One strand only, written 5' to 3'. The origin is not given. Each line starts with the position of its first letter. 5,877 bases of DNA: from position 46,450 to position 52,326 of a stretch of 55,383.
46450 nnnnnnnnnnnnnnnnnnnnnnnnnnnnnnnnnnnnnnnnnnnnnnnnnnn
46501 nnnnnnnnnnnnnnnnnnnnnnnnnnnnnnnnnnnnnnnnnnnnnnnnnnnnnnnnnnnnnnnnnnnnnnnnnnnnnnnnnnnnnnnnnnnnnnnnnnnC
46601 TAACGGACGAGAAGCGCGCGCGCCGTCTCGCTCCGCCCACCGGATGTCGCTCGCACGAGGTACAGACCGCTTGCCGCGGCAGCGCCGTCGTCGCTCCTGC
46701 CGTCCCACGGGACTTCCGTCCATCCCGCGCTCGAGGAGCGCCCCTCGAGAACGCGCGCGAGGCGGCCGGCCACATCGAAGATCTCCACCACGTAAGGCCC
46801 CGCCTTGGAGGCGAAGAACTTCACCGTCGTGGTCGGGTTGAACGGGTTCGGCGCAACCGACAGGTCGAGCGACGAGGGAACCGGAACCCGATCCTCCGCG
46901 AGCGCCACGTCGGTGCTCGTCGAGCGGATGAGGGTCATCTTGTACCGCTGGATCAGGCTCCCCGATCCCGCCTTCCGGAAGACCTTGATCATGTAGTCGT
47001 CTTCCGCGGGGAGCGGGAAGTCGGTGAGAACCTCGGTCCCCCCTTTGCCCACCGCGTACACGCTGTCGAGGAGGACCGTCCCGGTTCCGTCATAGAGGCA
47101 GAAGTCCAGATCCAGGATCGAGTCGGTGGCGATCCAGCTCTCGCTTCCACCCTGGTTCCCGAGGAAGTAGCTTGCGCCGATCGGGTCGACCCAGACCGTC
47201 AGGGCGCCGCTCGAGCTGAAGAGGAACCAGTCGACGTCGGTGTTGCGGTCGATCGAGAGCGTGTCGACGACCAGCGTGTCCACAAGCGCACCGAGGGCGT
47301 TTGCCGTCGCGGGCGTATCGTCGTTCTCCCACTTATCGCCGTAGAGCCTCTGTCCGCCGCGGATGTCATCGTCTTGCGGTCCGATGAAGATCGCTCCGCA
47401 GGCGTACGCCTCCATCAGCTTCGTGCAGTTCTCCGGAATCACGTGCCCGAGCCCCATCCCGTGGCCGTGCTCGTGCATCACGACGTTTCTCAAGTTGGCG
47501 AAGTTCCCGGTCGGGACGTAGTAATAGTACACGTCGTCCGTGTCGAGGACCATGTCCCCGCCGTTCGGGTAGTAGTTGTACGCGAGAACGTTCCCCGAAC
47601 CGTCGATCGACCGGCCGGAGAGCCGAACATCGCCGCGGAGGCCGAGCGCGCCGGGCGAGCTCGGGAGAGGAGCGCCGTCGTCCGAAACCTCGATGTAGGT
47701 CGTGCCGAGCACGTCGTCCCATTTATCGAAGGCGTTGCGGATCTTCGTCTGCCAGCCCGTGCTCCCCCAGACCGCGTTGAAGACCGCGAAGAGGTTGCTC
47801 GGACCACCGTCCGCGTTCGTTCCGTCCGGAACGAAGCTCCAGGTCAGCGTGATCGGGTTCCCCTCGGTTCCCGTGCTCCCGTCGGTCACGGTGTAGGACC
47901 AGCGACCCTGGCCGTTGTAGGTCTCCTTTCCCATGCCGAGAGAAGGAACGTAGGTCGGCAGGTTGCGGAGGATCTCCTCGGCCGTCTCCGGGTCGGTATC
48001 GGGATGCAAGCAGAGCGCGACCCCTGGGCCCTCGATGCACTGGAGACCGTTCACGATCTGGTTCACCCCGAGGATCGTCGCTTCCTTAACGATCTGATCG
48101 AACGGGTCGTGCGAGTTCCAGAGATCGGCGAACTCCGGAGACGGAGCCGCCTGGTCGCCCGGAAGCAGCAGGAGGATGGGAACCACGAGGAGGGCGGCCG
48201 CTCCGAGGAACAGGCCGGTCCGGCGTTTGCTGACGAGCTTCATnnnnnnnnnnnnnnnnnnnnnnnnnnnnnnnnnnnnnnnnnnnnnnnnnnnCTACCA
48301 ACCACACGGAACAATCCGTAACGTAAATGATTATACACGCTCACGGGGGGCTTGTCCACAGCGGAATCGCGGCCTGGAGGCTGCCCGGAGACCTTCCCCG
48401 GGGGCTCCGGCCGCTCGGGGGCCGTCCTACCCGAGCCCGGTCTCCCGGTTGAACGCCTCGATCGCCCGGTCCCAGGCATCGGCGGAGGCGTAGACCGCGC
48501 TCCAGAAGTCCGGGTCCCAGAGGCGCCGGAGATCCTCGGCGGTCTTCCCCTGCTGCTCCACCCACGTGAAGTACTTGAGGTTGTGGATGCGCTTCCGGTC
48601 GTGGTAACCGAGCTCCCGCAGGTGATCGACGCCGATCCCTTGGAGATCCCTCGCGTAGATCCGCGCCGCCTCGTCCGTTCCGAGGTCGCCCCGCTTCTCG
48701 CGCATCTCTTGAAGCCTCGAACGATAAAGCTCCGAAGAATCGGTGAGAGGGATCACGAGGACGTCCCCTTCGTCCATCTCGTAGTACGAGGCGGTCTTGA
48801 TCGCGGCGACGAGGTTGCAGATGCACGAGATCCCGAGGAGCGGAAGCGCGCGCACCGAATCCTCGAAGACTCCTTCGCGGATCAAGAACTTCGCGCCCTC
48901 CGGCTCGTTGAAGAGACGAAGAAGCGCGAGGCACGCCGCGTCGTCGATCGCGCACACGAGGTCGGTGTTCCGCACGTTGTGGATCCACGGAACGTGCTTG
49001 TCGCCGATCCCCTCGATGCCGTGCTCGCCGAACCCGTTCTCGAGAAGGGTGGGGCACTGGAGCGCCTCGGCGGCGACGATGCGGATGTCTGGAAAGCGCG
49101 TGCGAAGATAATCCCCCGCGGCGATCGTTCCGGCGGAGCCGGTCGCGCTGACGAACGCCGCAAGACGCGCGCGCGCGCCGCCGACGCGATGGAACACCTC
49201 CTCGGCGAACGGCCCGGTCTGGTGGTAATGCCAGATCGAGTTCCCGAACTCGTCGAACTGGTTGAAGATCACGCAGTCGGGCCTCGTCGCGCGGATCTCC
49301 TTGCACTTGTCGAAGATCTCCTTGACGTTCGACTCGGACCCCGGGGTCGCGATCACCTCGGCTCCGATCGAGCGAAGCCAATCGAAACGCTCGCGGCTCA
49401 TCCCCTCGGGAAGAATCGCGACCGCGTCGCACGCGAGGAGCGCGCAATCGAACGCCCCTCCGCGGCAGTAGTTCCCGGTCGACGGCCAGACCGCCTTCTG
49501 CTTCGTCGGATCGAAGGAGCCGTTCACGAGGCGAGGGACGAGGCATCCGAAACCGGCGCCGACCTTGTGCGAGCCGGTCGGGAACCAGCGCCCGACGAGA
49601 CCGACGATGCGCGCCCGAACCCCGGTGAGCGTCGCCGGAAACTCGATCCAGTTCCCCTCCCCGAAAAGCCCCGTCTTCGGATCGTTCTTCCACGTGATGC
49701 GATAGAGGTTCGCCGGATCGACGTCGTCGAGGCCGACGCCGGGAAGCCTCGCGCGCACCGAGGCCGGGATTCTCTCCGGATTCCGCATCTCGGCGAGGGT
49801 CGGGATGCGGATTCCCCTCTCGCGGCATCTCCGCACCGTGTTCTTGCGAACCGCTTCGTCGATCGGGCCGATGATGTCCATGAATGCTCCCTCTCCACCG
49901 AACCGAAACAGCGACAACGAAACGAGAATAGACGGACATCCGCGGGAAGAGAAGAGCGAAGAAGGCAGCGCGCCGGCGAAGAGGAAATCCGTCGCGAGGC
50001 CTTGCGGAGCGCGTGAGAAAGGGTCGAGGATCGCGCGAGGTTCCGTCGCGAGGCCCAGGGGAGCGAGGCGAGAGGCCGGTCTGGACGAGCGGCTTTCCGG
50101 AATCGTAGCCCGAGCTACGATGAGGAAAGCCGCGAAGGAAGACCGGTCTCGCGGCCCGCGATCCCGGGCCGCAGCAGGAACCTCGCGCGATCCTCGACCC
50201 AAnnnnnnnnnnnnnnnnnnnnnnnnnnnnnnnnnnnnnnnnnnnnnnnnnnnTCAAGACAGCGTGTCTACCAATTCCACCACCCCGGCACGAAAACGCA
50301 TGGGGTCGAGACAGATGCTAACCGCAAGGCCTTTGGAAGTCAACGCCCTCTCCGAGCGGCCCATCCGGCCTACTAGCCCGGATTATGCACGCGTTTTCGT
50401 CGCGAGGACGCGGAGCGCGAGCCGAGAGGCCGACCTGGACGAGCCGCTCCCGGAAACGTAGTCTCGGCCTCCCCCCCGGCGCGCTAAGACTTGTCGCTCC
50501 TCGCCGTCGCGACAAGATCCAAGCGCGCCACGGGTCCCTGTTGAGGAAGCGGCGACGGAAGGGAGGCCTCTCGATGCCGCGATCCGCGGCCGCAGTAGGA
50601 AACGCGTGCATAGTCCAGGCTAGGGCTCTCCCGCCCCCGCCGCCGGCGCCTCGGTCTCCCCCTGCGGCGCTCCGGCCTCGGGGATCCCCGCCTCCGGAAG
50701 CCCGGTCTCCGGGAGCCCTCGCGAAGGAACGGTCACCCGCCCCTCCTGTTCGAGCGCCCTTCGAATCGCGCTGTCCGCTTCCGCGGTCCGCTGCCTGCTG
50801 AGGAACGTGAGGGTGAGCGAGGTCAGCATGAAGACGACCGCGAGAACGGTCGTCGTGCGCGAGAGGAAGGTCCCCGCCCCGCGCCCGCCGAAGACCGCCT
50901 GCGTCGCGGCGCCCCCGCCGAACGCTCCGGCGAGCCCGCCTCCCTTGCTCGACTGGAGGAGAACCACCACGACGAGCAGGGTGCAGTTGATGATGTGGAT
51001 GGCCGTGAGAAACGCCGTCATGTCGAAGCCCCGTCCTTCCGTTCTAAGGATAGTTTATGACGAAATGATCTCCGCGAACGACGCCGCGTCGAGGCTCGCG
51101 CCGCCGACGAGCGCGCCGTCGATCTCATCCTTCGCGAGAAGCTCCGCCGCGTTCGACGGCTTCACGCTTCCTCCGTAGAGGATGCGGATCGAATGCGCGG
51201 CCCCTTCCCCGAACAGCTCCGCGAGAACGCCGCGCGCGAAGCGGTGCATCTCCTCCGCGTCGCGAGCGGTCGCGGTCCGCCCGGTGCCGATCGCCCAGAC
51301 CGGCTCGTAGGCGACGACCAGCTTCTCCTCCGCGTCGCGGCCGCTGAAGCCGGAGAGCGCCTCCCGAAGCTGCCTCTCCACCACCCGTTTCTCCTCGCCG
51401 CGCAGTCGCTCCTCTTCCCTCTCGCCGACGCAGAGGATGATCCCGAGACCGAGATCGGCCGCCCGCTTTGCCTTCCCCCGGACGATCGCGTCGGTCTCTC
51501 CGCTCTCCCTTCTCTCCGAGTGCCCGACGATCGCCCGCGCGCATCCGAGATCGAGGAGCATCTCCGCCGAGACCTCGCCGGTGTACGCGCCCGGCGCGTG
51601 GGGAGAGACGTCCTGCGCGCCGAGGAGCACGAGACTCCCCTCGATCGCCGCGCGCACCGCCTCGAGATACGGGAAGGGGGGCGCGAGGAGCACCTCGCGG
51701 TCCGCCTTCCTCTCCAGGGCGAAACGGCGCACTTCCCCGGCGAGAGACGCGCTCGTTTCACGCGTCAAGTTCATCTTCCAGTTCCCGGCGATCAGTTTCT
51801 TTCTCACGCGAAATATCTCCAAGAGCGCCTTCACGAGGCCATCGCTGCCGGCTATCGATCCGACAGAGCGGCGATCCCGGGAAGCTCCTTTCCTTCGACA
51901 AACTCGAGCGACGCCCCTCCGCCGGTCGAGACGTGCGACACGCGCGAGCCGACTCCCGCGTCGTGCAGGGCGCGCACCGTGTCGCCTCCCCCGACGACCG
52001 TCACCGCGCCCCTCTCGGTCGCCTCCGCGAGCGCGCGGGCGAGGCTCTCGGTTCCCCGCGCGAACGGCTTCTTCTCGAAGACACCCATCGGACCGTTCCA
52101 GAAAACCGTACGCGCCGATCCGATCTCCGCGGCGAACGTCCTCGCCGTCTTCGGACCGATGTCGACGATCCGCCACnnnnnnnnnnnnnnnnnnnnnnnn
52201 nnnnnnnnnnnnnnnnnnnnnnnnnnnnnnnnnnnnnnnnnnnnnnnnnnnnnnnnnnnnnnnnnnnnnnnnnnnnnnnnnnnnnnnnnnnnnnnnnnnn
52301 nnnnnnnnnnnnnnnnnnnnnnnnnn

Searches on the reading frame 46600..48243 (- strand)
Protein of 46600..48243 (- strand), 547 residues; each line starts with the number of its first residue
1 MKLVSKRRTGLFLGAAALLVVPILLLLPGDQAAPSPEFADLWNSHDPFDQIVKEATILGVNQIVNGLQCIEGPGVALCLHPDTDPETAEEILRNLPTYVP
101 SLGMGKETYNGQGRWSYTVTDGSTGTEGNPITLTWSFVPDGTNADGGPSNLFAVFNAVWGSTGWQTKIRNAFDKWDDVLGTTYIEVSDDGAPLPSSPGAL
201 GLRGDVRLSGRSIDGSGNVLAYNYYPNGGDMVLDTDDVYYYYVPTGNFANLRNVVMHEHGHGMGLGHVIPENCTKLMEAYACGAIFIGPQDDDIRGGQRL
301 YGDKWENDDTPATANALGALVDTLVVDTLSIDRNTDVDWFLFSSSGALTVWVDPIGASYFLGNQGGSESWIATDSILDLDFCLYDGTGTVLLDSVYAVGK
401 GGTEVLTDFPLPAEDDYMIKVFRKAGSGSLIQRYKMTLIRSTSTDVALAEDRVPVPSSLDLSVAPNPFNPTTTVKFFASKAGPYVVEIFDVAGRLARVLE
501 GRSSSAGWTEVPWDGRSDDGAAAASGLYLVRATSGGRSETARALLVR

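Call 13: search_protein_families(library=pfam, proteins=[window:46600-48243:-], max_evalue=0.001)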
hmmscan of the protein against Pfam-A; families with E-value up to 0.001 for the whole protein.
window:46600-48243:- (547 aa): 2 families
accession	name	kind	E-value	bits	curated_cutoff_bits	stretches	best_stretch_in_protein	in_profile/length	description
PF00413.30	Peptidase_M10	-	5.7e-14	52.7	24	1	165-302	24-159/159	Matrixin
PF13860.13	FlgD_ig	-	9e-09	35.6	27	1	478-534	19-75/79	FlgD Ig-like domain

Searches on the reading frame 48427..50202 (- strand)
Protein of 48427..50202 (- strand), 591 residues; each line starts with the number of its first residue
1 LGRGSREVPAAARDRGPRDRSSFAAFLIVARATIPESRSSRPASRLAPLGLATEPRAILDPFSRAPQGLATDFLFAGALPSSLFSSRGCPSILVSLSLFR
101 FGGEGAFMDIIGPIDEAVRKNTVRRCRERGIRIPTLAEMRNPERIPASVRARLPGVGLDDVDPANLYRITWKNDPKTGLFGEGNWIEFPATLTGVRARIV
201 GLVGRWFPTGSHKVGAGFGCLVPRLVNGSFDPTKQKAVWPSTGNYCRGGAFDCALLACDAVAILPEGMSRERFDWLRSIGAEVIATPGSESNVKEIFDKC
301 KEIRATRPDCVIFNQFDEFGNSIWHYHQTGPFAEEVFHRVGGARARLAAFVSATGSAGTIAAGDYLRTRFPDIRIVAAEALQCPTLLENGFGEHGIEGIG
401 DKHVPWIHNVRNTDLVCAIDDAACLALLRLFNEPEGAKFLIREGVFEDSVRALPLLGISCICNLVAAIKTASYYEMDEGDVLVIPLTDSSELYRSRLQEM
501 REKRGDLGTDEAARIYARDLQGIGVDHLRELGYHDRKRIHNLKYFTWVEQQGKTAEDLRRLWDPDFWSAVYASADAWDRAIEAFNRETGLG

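Call 13: search_protein_families(library=pfam, proteins=[window:48427-50202:-], max_evalue=0.001)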
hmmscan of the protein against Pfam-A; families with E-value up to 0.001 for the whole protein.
window:48427-50202:- (591 aa): 1 family
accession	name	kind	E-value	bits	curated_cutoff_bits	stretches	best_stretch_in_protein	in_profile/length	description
PF00291.31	PALP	-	2.3e-18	67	35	1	208-430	33-255/295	Pyridoxal-phosphate dependent enzyme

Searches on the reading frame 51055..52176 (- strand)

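Call 13: search_protein_families(library=pfam, proteins=[window:51055-52176:-], max_evalue=0.001)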
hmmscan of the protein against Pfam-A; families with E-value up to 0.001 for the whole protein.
window:51055-52176:- (373 aa): 1 family
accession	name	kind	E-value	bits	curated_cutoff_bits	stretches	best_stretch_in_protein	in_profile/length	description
PF00121.24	TIM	-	3.5e-86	289.1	20.1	1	127-372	1-243/245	Triosephosphate isomerase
